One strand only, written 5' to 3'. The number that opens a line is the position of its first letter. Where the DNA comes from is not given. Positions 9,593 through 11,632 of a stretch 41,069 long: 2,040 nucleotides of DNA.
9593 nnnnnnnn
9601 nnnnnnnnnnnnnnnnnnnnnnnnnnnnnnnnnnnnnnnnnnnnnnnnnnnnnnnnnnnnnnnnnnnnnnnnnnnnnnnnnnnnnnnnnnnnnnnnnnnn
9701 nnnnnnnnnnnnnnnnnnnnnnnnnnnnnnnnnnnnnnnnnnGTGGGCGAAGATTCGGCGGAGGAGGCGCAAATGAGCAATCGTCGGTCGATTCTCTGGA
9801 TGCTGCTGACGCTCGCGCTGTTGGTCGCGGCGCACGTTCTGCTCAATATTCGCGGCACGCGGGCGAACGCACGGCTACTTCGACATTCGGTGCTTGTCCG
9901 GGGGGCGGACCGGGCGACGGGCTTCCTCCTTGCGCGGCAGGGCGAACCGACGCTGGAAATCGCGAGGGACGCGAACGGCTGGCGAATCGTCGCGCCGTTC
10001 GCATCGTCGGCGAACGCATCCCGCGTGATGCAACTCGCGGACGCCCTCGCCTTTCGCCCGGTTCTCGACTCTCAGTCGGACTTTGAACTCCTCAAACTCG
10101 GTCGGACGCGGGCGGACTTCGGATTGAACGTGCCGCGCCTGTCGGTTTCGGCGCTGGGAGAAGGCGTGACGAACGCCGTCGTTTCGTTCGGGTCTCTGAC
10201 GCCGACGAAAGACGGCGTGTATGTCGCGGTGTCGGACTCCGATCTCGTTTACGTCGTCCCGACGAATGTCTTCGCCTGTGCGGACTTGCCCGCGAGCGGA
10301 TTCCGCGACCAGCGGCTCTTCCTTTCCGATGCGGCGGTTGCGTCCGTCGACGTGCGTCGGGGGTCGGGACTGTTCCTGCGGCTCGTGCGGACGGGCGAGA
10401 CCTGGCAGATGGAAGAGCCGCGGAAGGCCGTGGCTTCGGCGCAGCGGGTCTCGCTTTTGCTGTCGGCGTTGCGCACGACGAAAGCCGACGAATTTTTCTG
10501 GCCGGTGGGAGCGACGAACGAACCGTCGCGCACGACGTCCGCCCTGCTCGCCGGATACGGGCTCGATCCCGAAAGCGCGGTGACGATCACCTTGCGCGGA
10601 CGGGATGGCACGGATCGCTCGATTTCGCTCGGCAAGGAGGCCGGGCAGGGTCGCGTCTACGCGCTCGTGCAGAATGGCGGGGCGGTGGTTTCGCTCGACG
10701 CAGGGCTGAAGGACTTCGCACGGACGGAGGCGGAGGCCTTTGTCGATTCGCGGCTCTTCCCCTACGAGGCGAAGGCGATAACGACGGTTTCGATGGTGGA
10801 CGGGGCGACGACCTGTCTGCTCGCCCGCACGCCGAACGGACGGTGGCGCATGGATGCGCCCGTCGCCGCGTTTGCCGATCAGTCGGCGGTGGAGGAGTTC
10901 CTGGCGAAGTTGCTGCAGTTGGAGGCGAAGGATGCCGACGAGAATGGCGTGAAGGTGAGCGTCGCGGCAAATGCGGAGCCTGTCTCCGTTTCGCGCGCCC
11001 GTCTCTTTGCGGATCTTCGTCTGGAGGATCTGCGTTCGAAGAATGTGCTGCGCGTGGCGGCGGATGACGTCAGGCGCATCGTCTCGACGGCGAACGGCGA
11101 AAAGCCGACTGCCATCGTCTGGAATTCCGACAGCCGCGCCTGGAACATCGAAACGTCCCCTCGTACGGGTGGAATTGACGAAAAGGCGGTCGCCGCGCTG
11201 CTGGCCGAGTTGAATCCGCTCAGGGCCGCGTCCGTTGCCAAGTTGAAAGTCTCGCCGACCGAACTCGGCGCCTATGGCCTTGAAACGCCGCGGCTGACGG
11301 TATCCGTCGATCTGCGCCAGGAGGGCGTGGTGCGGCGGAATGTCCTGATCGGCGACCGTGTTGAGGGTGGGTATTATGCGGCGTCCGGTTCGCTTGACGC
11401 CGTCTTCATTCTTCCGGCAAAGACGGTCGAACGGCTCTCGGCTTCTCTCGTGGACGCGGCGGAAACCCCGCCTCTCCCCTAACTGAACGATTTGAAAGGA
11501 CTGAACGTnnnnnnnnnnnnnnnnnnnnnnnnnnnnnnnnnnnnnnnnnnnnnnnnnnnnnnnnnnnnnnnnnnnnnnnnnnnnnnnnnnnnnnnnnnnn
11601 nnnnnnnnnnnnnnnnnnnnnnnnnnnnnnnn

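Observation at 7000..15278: Candidate undescribed envelope system: GldA/F/G-like ABC module, DUF4340 and ExbB-ExbD-TonB plus BatD-like protein in one coupled gene string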

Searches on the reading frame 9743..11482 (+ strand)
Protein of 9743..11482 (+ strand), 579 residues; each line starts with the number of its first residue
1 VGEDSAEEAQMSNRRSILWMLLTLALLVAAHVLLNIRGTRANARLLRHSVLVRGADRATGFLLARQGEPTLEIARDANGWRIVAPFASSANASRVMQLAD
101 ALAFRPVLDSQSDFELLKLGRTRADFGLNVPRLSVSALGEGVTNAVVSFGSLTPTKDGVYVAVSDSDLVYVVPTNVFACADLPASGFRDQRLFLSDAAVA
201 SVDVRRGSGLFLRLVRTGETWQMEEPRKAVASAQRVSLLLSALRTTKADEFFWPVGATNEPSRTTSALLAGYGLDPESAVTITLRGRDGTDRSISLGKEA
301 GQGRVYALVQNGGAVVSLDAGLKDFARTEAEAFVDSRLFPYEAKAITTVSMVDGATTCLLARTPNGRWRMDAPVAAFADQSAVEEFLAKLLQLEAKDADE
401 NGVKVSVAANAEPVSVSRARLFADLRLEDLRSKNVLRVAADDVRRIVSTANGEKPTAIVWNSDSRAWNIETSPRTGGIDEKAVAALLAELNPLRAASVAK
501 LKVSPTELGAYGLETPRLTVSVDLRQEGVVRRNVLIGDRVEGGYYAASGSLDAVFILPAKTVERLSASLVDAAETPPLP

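Call 3: search_protein_families(library=pfam, proteins=[window:9743-11482:+], max_evalue=0.01)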
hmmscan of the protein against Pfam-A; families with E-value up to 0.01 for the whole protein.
window:9743-11482:+ (579 aa): 1 family
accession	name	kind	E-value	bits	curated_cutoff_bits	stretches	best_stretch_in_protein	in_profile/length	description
PF14238.11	DUF4340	-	2.8e-44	151.9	25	4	221-397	1-166/183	Domain of unknown function (DUF4340)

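Call 16: find_homologous_proteins(query=window:9773-11482:+, max_evalue=0.00001)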
Query window:9773-11482:+ (569 aa): 596 proteins with E <= 0.00001 among 8000 candidates; the best 120 are listed.
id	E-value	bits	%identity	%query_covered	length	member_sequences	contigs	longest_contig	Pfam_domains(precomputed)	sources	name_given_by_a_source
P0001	0.0e+0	1189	98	100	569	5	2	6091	PF14238.12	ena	-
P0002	0.0e+0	1013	83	100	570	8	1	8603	PF14238.12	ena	-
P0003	4.4e-295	998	82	100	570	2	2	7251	PF14238.12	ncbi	-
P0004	5.9e-287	971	79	100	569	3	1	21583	PF14238.12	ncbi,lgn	-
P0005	7.0e-286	967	79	100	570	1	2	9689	PF14238.12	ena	-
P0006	1.4e-266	904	75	100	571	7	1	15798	PF14238.12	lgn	-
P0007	1.6e-212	725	60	100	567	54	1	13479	PF14238.12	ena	-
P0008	8.9e-168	578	51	98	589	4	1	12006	PF14238.12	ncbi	-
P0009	1.8e-166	573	51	98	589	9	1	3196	PF14238.12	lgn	-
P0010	1.1e-165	571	49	100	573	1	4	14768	PF14238.12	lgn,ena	-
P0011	4.5e-164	565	50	98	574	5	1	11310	PF14238.12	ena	-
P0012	9.7e-159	548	49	98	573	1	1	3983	PF14238.12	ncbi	-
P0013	3.7e-158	546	48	100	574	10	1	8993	PF14238.12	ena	-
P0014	4.4e-156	539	49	98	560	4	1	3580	PF14238.12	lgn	-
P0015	6.1e-156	539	49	98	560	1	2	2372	PF14238.12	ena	-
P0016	8.7e-156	538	49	98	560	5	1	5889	PF14238.12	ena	-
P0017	2.2e-155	537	50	98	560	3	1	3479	PF14238.12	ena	-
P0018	1.0e-154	534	47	99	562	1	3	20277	PF14238.12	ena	-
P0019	1.7e-153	530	48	98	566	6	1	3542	PF14238.12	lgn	-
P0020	1.7e-152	527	46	99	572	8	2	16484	PF14238.12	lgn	-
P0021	2.2e-152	527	48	99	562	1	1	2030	PF14238.12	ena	-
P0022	1.9e-151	524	45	99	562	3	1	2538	PF14238.12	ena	-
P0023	2.0e-151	524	49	98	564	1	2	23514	PF14238.12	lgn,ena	-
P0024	2.6e-151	523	46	99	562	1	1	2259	PF14238.12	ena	-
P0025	2.7e-151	523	46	99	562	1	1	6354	PF14238.12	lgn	-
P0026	5.3e-151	522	47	99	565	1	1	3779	PF14238.12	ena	-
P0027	5.7e-151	522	47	99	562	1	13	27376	PF14238.12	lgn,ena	-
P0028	5.8e-151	522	47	99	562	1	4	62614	PF14238.12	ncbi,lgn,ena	-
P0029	6.2e-151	522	46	99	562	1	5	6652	PF14238.12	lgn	-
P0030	6.8e-151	522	46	99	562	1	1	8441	PF14238.12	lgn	-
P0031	7.0e-151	522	47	99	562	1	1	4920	PF14238.12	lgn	-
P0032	7.7e-151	522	46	99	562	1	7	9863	PF14238.12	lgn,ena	-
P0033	8.7e-151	522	46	99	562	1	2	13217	PF14238.12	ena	-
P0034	8.9e-151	521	46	99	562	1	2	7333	PF14238.12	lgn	-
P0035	9.9e-151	521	46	99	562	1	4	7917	PF14238.12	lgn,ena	-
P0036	1.2e-150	521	47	99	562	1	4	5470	PF14238.12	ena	-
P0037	1.2e-150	521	46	99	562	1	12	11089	PF14238.12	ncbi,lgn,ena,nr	ncbi:MAG: DUF4340 domain-containing protein [Kiritimatiellae bacterium]|nr:DUF4340 domain-containing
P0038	1.3e-150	521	46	99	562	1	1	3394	PF14238.12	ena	-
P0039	1.4e-150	521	46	99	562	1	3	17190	PF14238.12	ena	-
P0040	2.0e-150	520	46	99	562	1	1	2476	PF14238.12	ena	-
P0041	2.1e-150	520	46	99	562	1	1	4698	PF14238.12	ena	-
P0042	2.2e-150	520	46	99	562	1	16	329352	PF14238.12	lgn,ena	-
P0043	2.3e-150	520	46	99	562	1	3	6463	PF14238.12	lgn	-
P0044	2.4e-150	520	46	99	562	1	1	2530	PF14238.12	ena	-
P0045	2.6e-150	520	46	99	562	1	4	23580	PF14238.12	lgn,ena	-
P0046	2.9e-150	520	46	99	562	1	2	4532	PF14238.12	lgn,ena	-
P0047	3.3e-150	520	46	99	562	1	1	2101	PF14238.12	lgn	-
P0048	3.8e-150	519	46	99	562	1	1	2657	PF14238.12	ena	-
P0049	3.9e-150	519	46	99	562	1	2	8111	PF14238.12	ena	-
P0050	4.6e-150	519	46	99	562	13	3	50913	PF14238.12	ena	-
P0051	4.7e-150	519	46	99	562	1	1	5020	PF14238.12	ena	-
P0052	4.7e-150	519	46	99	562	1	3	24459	PF14238.12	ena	-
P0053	5.1e-150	519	46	99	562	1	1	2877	PF14238.12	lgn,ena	-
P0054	5.1e-150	519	47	99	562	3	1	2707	PF14238.12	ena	-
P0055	6.9e-150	519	46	99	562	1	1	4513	PF14238.12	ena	-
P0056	8.0e-150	518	46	99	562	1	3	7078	PF14238.12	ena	-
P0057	9.3e-150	518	46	99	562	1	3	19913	PF14238.12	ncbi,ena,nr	ncbi:MAG: DUF4340 domain-containing protein [Kiritimatiellae bacterium]|nr:DUF4340 domain-containing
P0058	1.0e-149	518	46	99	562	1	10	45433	PF14238.12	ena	-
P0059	1.0e-149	518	46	99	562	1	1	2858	PF14238.12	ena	-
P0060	1.2e-149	518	46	99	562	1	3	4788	PF14238.12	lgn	-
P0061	1.2e-149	518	46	99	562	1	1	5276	PF14238.12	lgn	-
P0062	1.2e-149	518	46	99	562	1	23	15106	PF14238.12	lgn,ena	-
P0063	1.2e-149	518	46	99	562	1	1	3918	PF14238.12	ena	-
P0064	1.5e-149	517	46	99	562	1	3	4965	PF14238.12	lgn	-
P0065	1.6e-149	517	46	99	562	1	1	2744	PF14238.12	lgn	-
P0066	1.6e-149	517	46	99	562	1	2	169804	PF14238.12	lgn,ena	-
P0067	1.8e-149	517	46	99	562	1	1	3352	PF14238.12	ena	-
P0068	1.8e-149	517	46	99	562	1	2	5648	PF14238.12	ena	-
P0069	1.8e-149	517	47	99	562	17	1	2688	PF14238.12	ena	-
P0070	1.9e-149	517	47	98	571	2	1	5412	PF14238.12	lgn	-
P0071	1.9e-149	517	46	98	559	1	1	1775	PF14238.12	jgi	-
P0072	2.0e-149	517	46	99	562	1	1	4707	PF14238.12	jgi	-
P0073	2.1e-149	517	46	99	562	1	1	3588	PF14238.12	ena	-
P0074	2.6e-149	517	46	99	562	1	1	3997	PF14238.12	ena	-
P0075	3.2e-149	516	46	99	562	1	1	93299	PF14238.12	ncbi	-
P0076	4.3e-149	516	46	99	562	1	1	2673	PF14238.12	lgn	-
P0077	5.1e-149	516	46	99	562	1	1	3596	PF14238.12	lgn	-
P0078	8.1e-149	515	45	99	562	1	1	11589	PF14238.12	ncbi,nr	ncbi:MAG: DUF4340 domain-containing protein [Kiritimatiellae bacterium]|nr:DUF4340 domain-containing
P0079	8.3e-149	515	46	99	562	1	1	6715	PF14238.12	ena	-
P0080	1.2e-148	514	46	99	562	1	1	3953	PF14238.12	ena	-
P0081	6.5e-148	512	46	98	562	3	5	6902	PF14238.12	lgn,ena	-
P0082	7.3e-148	512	48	98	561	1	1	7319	PF14238.12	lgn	-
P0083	8.6e-148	512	46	99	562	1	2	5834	PF14238.12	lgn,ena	-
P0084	1.5e-147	511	47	98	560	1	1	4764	PF14238.12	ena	-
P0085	1.8e-147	511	48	98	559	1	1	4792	PF14238.12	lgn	-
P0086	1.9e-147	510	46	99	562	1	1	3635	PF14238.12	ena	-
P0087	5.7e-147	509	45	98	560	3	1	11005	PF14238.12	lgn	-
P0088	7.6e-147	509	46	98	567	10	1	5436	PF14238.12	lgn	-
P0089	8.5e-147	508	45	98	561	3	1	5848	PF14238.12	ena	-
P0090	9.8e-147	508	45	99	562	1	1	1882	PF14238.12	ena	-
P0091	1.0e-146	508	45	98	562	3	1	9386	PF14238.12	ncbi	-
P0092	1.7e-146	507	47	98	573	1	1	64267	PF14238.12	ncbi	-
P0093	2.7e-146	507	47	98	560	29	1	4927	PF14238.12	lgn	-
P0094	1.2e-145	505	48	98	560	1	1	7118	PF14238.12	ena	-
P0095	1.3e-145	504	48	98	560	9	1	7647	PF14238.12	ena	-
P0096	1.8e-145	504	45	99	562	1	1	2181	PF14238.12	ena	-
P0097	1.9e-145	504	48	98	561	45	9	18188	PF14238.12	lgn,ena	-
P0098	2.1e-145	504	47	98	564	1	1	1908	PF14238.12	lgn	-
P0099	2.6e-145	503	48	98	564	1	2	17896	PF14238.12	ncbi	-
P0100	5.4e-145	502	46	98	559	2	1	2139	PF14238.12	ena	-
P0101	8.6e-145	502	47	98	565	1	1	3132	PF14238.12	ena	-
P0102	1.1e-144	501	47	98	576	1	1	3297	PF14238.12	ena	-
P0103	1.1e-144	501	45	99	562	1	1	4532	PF14238.12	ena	-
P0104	1.1e-144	501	48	98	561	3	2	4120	PF14238.12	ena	-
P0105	2.3e-144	500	49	98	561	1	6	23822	PF14238.12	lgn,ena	-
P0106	3.5e-144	500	46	98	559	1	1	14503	PF14238.12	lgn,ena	-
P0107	3.9e-144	500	49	98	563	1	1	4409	PF14238.12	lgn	-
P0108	6.3e-144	499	45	99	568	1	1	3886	PF14238.12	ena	-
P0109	6.3e-144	499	45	99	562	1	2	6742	PF14238.12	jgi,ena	-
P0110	9.7e-144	498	46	98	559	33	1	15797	PF14238.12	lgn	-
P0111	1.1e-143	498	47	98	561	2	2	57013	PF14238.12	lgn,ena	-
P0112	1.1e-143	498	46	96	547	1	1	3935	PF14238.12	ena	-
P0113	1.2e-143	498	46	98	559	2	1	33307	PF14238.12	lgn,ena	-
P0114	1.6e-143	498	45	98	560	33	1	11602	PF14238.12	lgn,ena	-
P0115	2.1e-143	497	48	99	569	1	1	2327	PF14238.12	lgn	-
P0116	3.8e-143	496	45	99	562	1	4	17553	PF14238.12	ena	-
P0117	6.8e-143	495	45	98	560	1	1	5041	PF14238.12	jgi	-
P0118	7.6e-143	495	48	98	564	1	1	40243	PF14238.12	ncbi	-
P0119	8.2e-143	495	45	98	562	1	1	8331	PF14238.12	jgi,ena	-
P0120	1.3e-142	495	46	98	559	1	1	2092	PF14238.12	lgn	-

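Call 17: find_encoding_contigs(protein=P0042, flank=10000, max_places=2)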
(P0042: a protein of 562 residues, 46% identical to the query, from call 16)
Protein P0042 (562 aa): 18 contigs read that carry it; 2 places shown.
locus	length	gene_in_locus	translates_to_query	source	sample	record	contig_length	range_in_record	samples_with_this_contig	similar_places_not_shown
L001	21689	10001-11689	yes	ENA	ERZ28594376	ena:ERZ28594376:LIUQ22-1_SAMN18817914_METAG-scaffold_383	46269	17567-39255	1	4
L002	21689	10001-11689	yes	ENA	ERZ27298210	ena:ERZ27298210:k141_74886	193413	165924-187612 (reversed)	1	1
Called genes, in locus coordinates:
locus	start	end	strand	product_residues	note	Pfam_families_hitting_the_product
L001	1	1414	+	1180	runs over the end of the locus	PF06452:CBM9_1 (weak), PF03372:Exo_endo_phos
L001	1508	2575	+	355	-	PF12708:Pect-lyase_RHGA_epim (faint)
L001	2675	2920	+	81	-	PF19891:DUF6364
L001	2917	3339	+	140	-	PF13470:PIN_3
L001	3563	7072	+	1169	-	PF06452:CBM9_1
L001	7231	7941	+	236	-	PF00005:ABC_tran, PF13304:AAA_21 (weak)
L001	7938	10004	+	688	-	PF12679:ABC2_membrane_2, PF12730:ABC2_membrane_4, PF09822:ABC_transp_aux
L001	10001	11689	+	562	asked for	PF14238:DUF4340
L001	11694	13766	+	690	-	PF12437:GSIII_N, PF00120:Gln-synt_C, PF18318:Gln-synt_C-ter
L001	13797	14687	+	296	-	-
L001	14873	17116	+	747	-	PF03477:ATP-cone, PF13597:NRDD, PF01228:Gly_radical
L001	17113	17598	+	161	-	PF13353:Fer4_12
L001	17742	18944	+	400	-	-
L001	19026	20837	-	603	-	PF13320:GH123_cat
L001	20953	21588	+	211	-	PF00440:TetR_N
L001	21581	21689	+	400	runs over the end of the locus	PF25917:BSH_RND, PF25973:BSH_CzcB (weak), PF25944:Beta-barrel_RND, PF25989:YknX_C (weak)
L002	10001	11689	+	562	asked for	PF14238:DUF4340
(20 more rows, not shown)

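Call 18: find_encoding_contigs(protein=P0092, flank=10000, max_places=2)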
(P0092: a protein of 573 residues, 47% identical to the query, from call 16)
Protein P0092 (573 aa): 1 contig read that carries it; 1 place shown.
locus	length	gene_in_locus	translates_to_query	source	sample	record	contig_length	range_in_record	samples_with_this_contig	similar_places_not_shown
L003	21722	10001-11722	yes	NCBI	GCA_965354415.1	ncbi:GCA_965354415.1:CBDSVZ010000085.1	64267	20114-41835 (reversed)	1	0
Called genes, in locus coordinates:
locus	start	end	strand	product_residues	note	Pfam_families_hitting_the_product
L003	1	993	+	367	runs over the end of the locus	PF07907:YibE_F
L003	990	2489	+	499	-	PF13320:GH123_cat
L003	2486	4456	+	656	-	PF00270:DEAD (faint), PF04851:ResIII, PF17757:UvrB_inter, PF27431:UvrB_3rd, PF00271:Helicase_C, PF12344:UvrB, PF02151:UVR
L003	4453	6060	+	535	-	-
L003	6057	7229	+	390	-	PF01225:Mur_ligase (weak), PF08245:Mur_ligase_M, PF02875:Mur_ligase_C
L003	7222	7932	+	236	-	PF00005:ABC_tran, PF13304:AAA_21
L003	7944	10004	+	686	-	PF12679:ABC2_membrane_2, PF12698:ABC2_membrane_3 (weak), PF23357:DUF7088 (faint), PF09822:ABC_transp_aux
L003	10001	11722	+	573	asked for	PF14238:DUF4340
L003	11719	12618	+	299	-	PF01259:SAICAR_synt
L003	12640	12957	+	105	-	PF02575:YbaB_DNA_bd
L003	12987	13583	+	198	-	PF21176:RecR_HhH (weak), PF01751:Toprim (weak), PF13662:Toprim_4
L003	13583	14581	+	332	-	PF00005:ABC_tran, PF13304:AAA_21 (faint), PF08402:TOBE_2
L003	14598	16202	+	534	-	PF02463:SMC_N (faint), PF00005:ABC_tran, PF01926:MMR_HSR1 (faint), PF13304:AAA_21 (faint), PF12848:ABC_tran_Xtn, PF00005:ABC_tran, PF13476:AAA_23 (weak)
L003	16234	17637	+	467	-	PF00370:FGGY_N, PF02782:FGGY_C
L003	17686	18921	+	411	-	PF06134:RhaA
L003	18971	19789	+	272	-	PF00596:Aldolase_II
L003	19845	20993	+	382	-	PF00465:Fe-ADH, PF13685:Fe-ADH_2, PF25137:ADH_Fe_C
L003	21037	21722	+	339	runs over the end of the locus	PF00551:Formyl_trans_N, PF02911:Formyl_trans_C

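Call 19: find_encoding_contigs(protein=P0004, flank=10000, max_places=1)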
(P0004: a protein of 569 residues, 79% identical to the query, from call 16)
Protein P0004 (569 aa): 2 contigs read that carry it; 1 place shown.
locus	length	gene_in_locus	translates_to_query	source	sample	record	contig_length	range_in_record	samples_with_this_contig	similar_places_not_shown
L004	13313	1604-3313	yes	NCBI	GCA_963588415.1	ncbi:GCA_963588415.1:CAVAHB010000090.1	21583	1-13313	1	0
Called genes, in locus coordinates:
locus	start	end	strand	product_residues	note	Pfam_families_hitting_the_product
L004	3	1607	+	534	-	?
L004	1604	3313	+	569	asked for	PF14238:DUF4340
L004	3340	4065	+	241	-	PF01618:MotA_ExbB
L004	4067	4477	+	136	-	PF02472:ExbD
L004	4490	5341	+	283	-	PF13103:TonB_2 (weak)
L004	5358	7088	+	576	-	-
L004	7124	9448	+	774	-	PF18952:DUF5696 (faint), PF11308:Glyco_hydro_129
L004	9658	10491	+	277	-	PF09694:Gcw_chp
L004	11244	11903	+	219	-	PF02540:NAD_synthase (weak), PF06508:QueC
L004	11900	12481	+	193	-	PF03602:Cons_hypoth95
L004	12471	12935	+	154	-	PF14489:QueF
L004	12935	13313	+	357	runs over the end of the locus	PF08245:Mur_ligase_M, PF02875:Mur_ligase_C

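Call 20: find_encoding_contigs(protein=P0007, flank=10000, max_places=1)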
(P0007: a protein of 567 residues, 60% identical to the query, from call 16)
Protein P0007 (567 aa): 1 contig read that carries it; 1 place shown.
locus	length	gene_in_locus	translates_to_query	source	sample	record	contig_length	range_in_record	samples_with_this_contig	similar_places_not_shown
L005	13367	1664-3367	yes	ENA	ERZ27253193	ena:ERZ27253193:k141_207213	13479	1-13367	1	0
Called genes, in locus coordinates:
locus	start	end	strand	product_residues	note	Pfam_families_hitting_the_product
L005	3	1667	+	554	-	?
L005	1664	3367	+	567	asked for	PF14238:DUF4340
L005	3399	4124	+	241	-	PF01618:MotA_ExbB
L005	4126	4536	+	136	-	PF02472:ExbD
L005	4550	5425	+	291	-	PF13103:TonB_2 (faint)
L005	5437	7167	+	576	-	-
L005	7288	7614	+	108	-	PF02540:NAD_synthase (weak), PF06508:QueC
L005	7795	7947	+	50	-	PF06508:QueC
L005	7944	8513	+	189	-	PF03602:Cons_hypoth95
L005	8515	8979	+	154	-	PF14489:QueF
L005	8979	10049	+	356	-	PF08245:Mur_ligase_M, PF02875:Mur_ligase_C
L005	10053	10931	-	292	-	PF05045:RgpF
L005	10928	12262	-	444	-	-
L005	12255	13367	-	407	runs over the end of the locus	?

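Call 21: find_encoding_contigs(protein=P0008, flank=10000, max_places=1)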
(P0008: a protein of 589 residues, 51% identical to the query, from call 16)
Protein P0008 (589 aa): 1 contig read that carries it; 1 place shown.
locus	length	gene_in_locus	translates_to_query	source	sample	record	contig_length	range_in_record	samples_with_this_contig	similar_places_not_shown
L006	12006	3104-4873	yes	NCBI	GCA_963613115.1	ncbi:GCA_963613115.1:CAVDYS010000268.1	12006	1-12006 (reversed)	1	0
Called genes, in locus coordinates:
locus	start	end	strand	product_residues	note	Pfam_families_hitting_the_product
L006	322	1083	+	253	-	PF00005:ABC_tran, PF13304:AAA_21 (faint)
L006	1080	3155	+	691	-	PF09822:ABC_transp_aux, PF23355:IFT52_GIFT (weak)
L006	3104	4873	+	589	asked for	PF14238:DUF4340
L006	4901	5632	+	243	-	PF01618:MotA_ExbB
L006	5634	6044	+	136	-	PF02472:ExbD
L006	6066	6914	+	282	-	-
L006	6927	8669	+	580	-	PF13584:BatD (faint)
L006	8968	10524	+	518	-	PF00263:Secretin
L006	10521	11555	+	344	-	PF04338:DUF481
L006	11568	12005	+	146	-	?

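Call 30: search_protein_families(library=ncbifam, proteins=[window:9773-11482:+], max_evalue=0.01)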
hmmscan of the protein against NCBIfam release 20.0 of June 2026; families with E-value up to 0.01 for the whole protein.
window:9773-11482:+ (569 aa): 0 families

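Call 41: find_related_loci(query=A2, collection=metagenome_contigs, flank=10000)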
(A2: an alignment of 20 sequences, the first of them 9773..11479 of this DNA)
Query A2 (569 aa) in metagenome_contigs; peptide patterns used: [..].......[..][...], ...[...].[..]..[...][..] (x = any residue, [..] = any of these).
188 stretches matched a pattern; 63 encode a relative of the query (tblastn E <= 1e-3); 63 distinct loci.
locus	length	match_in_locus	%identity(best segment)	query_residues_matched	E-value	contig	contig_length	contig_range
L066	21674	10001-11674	50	1-560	1e-165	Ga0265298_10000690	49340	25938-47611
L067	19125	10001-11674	49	1-560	5e-163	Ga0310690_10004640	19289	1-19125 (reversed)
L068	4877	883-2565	47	1-561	3e-162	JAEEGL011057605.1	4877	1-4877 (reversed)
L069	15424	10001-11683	46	1-561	5e-158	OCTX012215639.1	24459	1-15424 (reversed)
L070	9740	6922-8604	46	1-561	1e-156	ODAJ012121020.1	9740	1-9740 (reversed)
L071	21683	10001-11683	46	1-561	1e-156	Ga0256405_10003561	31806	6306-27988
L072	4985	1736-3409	47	1-560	9e-159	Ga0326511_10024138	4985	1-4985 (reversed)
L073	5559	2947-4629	47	1-561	8e-157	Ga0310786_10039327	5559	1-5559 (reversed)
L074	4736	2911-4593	45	1-561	5e-158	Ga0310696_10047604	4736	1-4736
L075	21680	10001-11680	45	1-560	8e-153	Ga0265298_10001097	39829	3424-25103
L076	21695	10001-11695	45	1-561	2e-152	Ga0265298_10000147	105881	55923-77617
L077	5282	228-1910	45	1-561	8e-153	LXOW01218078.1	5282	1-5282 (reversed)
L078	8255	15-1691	43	1-560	4e-151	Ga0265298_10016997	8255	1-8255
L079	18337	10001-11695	45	1-561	8e-151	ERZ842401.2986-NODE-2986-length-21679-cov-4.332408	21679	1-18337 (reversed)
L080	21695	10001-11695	44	1-561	2e-148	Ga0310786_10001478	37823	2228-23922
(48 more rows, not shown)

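Call 44: search_solved_structures(query=A2, max_evalue=1)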
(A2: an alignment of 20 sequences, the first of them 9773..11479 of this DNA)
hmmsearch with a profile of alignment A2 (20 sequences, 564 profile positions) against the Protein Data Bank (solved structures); distinct sequences matched with E-value up to 1: 5.
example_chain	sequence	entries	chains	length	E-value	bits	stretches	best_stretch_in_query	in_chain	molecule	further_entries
2qez_A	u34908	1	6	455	0.2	13.3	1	387-469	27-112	Ethanolamine ammonia-lyase heavy chain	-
3abo_A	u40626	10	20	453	0.25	12.9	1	374-491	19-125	Ethanolamine ammonia-lyase heavy chain | Ethanolamine ammonia-lyase large subunit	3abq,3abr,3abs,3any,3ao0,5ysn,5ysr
3og3_A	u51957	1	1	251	0.54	11.8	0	178-209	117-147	Imidazole glycerol phosphate synthase subunit hisF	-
3tdn_A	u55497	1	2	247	0.75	11.4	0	178-209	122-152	FLR SYMMETRIC ALPHA-BETA TIM BARREL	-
2w6r_A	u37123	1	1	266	0.97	11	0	183-209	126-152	IMIDAZOLE GLYCEROL PHOSPHATE SYNTHASE SUBUNIT HISF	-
